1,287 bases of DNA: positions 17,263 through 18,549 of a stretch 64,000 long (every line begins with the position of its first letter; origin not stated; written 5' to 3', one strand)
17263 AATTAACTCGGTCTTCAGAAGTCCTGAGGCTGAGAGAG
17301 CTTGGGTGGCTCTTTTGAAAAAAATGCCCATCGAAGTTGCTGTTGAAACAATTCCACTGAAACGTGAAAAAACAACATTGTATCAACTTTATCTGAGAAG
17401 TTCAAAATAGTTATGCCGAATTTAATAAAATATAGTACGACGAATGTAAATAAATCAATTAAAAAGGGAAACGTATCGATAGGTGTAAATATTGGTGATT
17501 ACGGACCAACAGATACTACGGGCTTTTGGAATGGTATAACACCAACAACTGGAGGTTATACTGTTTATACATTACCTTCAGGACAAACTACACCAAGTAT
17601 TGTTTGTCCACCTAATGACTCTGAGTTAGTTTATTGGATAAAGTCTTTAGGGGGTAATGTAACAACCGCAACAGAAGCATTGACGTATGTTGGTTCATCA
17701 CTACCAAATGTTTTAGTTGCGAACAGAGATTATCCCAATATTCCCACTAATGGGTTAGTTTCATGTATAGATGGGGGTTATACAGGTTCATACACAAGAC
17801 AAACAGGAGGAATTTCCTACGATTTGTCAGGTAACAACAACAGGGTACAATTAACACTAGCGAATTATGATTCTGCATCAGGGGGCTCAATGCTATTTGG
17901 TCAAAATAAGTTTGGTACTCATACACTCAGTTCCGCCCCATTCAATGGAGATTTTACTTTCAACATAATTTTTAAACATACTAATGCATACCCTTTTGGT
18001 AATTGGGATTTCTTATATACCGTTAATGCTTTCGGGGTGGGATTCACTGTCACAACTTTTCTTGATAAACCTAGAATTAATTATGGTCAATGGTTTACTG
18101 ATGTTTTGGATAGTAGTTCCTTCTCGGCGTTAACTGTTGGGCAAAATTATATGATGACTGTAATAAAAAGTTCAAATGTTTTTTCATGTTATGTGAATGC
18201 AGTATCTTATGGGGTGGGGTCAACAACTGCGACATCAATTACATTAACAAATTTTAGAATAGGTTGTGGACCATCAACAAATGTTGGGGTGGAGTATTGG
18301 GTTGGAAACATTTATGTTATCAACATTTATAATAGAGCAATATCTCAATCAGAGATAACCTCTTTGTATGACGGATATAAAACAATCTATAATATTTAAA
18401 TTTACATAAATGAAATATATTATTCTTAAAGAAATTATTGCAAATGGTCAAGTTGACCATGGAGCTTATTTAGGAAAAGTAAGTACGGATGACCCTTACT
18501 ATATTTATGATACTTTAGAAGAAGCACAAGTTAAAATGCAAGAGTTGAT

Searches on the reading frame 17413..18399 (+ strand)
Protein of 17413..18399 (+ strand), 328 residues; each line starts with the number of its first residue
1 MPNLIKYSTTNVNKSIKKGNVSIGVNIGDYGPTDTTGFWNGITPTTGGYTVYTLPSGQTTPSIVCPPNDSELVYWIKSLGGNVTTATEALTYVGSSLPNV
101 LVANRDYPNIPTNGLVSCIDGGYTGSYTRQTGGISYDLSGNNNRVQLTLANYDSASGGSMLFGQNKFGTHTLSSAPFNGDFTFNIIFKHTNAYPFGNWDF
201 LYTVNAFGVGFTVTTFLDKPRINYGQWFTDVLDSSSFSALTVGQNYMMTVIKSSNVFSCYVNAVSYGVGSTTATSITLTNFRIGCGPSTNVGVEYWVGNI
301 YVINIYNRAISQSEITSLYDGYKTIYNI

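Call 20: search_protein_families(library=phrogs, proteins=[window:17413-18399:+], max_evalue=0.00001)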
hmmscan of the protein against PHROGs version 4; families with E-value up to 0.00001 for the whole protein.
window:17413-18399:+ (328 aa): 0 families

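Call 34: search_protein_families(library=pfam, proteins=[window:17413-18399:+], max_evalue=0.001)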
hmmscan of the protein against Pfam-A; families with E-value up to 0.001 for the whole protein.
window:17413-18399:+ (328 aa): 1 family
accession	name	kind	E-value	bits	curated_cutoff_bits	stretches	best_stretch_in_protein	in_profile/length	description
PF13385.13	Laminin_G_3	-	7e-08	33.2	27.6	1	178-315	16-150/151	Concanavalin A-like lectin/glucanases superfamily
